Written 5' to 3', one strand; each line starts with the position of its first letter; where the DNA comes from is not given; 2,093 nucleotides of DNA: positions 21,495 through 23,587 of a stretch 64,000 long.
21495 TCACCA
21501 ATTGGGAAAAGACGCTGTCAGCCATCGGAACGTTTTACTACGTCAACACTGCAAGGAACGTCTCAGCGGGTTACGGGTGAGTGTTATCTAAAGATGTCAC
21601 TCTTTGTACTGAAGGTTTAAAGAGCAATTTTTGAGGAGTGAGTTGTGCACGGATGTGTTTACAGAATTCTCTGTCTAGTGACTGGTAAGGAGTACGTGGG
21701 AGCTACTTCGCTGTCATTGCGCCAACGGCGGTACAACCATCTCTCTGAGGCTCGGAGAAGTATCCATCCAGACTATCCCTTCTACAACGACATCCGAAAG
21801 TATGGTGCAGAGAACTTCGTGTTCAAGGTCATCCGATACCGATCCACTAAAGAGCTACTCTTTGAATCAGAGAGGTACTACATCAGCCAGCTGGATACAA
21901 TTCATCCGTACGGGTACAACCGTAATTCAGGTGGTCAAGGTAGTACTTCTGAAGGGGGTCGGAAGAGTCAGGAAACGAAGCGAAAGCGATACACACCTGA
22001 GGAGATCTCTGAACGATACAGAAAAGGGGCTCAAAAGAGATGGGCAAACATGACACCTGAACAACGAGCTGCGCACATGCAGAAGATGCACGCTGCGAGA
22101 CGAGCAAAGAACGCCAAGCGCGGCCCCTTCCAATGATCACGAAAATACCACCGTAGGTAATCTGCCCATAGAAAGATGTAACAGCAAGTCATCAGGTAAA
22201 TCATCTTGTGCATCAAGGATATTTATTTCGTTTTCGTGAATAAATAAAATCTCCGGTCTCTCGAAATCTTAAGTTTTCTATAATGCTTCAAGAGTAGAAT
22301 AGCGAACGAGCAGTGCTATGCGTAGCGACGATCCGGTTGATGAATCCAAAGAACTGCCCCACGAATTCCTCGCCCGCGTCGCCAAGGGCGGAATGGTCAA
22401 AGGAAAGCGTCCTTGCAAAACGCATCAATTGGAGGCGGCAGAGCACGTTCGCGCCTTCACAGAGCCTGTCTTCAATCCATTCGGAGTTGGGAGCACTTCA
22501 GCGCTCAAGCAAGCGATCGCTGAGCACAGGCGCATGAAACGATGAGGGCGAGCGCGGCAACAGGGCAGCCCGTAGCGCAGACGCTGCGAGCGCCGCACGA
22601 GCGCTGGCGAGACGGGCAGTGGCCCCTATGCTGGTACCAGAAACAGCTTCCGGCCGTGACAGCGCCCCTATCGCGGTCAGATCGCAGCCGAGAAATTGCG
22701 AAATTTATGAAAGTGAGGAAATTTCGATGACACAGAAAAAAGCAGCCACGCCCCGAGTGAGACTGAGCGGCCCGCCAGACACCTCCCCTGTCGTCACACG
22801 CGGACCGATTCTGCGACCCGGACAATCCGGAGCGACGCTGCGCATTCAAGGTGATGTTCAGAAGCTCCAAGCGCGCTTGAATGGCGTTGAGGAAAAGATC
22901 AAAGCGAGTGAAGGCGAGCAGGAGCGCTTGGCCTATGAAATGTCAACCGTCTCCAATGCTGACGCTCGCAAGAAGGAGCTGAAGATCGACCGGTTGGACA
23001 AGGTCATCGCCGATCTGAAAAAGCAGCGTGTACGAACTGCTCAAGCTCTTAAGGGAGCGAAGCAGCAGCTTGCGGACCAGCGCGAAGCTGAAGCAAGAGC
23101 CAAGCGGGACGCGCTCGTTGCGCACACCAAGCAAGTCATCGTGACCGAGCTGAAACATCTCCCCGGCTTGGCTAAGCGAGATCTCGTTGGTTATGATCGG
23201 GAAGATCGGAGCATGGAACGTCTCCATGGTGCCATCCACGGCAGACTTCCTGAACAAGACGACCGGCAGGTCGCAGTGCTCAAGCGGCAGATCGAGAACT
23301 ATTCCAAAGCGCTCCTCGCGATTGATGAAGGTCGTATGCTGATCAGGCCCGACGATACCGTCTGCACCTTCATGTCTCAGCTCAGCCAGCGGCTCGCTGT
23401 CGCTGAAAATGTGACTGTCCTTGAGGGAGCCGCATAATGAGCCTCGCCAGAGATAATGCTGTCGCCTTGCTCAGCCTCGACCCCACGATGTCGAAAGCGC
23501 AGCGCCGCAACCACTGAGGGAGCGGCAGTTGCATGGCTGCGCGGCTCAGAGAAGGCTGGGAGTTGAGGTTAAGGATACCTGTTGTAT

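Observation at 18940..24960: ~6 kb low-GC integrative islet (int, alpA, rep-like, iterons, nuclease cargo): candidate minimalist satellite-like or integrative replicon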

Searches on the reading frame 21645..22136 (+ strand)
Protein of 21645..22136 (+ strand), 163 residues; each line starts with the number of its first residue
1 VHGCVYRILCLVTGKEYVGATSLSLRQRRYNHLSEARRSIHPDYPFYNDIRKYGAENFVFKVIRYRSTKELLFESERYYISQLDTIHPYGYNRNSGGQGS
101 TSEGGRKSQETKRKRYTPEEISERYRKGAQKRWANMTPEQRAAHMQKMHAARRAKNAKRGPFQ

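Call 4: search_protein_families(library=pfam, max_evalue=0.1, proteins=[window:21645-22136:+])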
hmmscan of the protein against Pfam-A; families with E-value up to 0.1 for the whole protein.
window:21645-22136:+ (163 aa): 3 families
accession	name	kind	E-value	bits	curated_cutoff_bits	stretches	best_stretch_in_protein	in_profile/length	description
PF01541.30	GIY-YIG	-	3.3e-07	30.9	22.6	1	3-85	2-74/78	GIY-YIG catalytic domain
PF19835.5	SegE_GIY-YIG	-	0.0043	17.7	25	1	2-74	17-96/123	Putative endonuclease segE, GIY-YIG domain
PF17944.6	Arg_decarbox_C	-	0.09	13.8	23.3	0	116-147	10-40/51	Arginine decarboxylase C-terminal helical extension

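Call 5: search_protein_families(library=phrogs, max_evalue=0.01, proteins=[window:21645-22136:+])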
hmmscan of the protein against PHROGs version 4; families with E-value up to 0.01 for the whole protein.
window:21645-22136:+ (163 aa): 7 families
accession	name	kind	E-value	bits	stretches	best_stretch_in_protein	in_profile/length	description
phrog_314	-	DNA, RNA and nucleotide metabolism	1.2e-24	88.2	1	1-139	177-319/574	homing endonuclease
phrog_7168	-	DNA, RNA and nucleotide metabolism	8.1e-23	82.3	1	3-109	2-109/284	homing endonuclease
phrog_5123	-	DNA, RNA and nucleotide metabolism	6.4e-15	56.4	1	5-104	4-100/152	homing endonuclease with GIY-YIG motif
phrog_19446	-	DNA, RNA and nucleotide metabolism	1.9e-11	45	1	3-143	2-145/254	homing endonuclease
phrog_447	-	other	4.2e-05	24.4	1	2-86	26-116/148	NAD synthetase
phrog_36125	-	unknown function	0.00077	20.7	1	15-74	9-67/80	-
phrog_20015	-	DNA, RNA and nucleotide metabolism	0.0088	17.2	0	1-40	1-40/46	endonuclease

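Call 6: search_protein_families(library=ncbifam, max_evalue=0.01, proteins=[window:21645-22136:+])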
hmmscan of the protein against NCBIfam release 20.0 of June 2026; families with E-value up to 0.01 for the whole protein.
window:21645-22136:+ (163 aa): 1 family
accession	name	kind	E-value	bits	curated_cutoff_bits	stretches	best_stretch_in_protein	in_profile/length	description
TIGR01453.1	grpIintron_endo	subfamily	6.9e-19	68.7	56.05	1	3-142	2-128/215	group I intron endonuclease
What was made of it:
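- Checked: GIY-YIG, 21645-22136 (+): PF01541 and TIGR01453 E 6.9e-19 (calls 4, 6).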

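Call 85: search_protein_families(library=padloc, max_evalue=0.01, proteins=[window:21645-22136:+])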
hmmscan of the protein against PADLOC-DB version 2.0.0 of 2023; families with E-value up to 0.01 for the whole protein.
window:21645-22136:+ (163 aa): 3 families
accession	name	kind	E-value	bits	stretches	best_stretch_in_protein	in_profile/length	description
PDLC03701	HEase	-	5.3e-08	31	1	1-150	1-141/271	homing endonuclease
PDLC03675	HEase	-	0.0019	16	1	51-115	49-113/221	homing endonuclease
PDLC03973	UzuA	-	0.0057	14.2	0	4-94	185-278/278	-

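Call 95: search_dna_similar(query=window:21645-22136:+, collection=phages, mode=protein, max_evalue=0.00001, max_rows=12)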
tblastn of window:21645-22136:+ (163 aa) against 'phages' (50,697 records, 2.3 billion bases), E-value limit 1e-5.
Records with a match: 172; places in all: 179; records where one place covers at least 80% of the query: 37.
Best place of each record, by identity: <60% 172.
By first word of the organism name: Salmonella 38; Bacillus 36; uncultured 12; Vibrio 10; Enterococcus 8; Pseudomonas 8; Bacteriophage 7; Synechococcus 7; Klebsiella 7; Bacteroides 7; and 16 more.
By host as written in the record: - 35; Bacillus cereus 8; Salmonella enterica subsp. enterica serovar Enteritidis PT1 8; Salmonella enterica 7; Synechococcus sp. MW02 5; Bacteroides intestinalis DSM 108646 5; Bacillus anthracis Sterne 4; Bacillus subtilis BEST7003 4; and 71 more.
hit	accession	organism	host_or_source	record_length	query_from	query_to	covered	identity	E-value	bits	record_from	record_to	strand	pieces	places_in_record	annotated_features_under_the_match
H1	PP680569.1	Enterococcus phage VRE9_3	Enterococcus faecium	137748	8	153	90%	34.2%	4e-9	60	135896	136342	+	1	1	homing endonuclease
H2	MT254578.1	Bacillus phage Izhevsk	Bacillus cereus VKM B-370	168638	1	159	98%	31.4%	2e-8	58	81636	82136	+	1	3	GIY-YIG endonuclease | hypothetical protein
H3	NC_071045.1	Bacillus phage Izhevsk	Bacillus cereus VKM B-370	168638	1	159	98%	31.4%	2e-8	58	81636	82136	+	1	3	homing endonuclease | hypothetical protein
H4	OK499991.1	Bacillus phage vB_BanS_Sophrita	Bacillus anthracis Sterne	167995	1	159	98%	30.8%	1e-7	56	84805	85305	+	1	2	GIY-YIG endonuclease | hypothetical protein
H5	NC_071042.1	Bacillus phage vB_BanS_Sophrita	Bacillus anthracis Sterne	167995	1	159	98%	30.8%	1e-7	56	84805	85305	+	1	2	homing endonuclease | hypothetical protein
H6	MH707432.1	Bacillus phage BSP15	Bacillus subtilis KACC 17797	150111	4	159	96%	30.5%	1e-6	52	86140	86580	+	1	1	GIY-YIG family homing endonuclease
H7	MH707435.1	Bacillus phage BSP21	Bacillus subtilis KACC 17797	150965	4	159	96%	30.5%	1e-6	52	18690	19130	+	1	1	intron associated ...: intron associated endonuclease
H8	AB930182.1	Bacillus phage SPG24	Bacillus subtilis G24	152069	4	159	96%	30.5%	1e-6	52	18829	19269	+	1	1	hypothetical protein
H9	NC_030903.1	Bacillus phage SPG24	Bacillus subtilis G24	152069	4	159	96%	30.5%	1e-6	52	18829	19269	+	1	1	homing endonuclease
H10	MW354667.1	Bacillus phage BSTP3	Bacillus subtilis KCCM12511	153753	4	159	96%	30.5%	1e-6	52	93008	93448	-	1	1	HNH endonuclease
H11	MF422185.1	Bacillus phage BSP10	Bacillus subtilis ATCC 15245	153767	4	159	96%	30.5%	1e-6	52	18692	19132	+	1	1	intron associated endonuclease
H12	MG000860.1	Bacillus phage BSP9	Bacillus subtilis ATCC 15245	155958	4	159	96%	30.5%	1e-6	52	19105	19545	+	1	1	intron associated endonuclease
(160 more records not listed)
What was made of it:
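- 21645..22136 (+): Free-standing GIY-YIG homing-endonuclease-type nuclease of 163 aa. It sits in the lowest-GC segment and is probably a secondary invader or cargo. It is 30-34% identical to phage homing endonucleases in 172 phage records (call 95).
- The cargo is a phage-type GIY-YIG homing endonuclease (call 95).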

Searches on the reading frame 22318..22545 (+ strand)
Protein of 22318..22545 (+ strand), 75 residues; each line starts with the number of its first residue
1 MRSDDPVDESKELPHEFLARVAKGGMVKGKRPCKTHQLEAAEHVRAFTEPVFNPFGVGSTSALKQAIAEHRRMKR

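Call 4: search_protein_families(library=pfam, max_evalue=0.1, proteins=[window:22318-22545:+])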
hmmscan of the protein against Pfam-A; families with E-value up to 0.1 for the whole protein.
window:22318-22545:+ (75 aa): 0 families

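Call 5: search_protein_families(library=phrogs, max_evalue=0.01, proteins=[window:22318-22545:+])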
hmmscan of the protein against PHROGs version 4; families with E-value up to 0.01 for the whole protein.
window:22318-22545:+ (75 aa): 1 family
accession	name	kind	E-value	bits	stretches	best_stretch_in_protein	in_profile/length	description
phrog_25697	-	unknown function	0.0058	18.5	1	21-60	19-60/67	-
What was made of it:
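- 22318..22545 (+): 75-aa orphan ORF. Only a marginal phrog_25697 hit, E 0.006 (call 5).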

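Call 6: search_protein_families(library=ncbifam, max_evalue=0.01, proteins=[window:22318-22545:+])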
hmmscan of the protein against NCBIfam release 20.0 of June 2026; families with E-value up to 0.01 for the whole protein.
window:22318-22545:+ (75 aa): 0 families

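Call 85: search_protein_families(library=padloc, max_evalue=0.01, proteins=[window:22318-22545:+])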
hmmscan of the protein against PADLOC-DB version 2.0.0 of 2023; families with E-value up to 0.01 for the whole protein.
window:22318-22545:+ (75 aa): 0 families

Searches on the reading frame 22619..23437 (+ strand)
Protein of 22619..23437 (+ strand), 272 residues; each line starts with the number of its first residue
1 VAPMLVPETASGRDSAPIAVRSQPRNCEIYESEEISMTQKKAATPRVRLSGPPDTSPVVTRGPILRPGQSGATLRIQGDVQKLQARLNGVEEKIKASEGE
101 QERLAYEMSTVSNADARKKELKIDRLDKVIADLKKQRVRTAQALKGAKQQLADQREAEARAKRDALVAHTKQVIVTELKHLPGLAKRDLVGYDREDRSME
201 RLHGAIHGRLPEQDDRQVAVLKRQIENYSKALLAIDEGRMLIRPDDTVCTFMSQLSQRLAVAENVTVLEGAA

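Call 4: search_protein_families(library=pfam, max_evalue=0.1, proteins=[window:22619-23437:+])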
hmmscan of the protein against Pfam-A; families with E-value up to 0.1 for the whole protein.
window:22619-23437:+ (272 aa): 0 families

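Call 5: search_protein_families(library=phrogs, max_evalue=0.01, proteins=[window:22619-23437:+])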
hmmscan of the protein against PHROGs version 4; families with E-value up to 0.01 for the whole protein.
window:22619-23437:+ (272 aa): 1 family
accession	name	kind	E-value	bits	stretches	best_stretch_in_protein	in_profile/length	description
phrog_530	-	head and packaging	0.0019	18.4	1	79-163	228-286/390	head maturation protease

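Call 6: search_protein_families(library=ncbifam, max_evalue=0.01, proteins=[window:22619-23437:+])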
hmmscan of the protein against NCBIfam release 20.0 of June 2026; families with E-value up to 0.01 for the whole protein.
window:22619-23437:+ (272 aa): 1 family
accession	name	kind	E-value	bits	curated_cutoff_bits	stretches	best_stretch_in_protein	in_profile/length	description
TIGR02169.1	SMC_prok_A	equivalog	0.0037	15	729.4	1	71-166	288-384/1165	chromosome segregation protein SMC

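Call 85: search_protein_families(library=padloc, max_evalue=0.01, proteins=[window:22619-23437:+])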
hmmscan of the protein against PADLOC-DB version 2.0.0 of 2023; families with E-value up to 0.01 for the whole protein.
window:22619-23437:+ (272 aa): 2 families
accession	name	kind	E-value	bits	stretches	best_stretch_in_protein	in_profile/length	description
PDLC04526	PDC-M22B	-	0.0057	13.3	0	76-145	179-248/535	-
PDLC00551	JetC2|JetC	-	0.0061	12.4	1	76-181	294-397/1365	DUF3584 domain; MukB-like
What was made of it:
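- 22727..23437 (+): 236-aa coiled-coil protein of unknown function. The longest ORF starts at 22619 (272 aa). Only weak coiled-coil-type hits to SMC/JetC and phrog_530, E about 0.002-0.006 (calls 5, 6, 85).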

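Call 96: search_dna_similar(query=window:22727-23437:+, collection=phages, mode=protein, max_evalue=0.001, max_rows=10)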
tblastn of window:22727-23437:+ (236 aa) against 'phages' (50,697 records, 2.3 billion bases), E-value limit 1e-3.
No match.
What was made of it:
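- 22727..23437 (+): No phage tblastn match (call 96).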
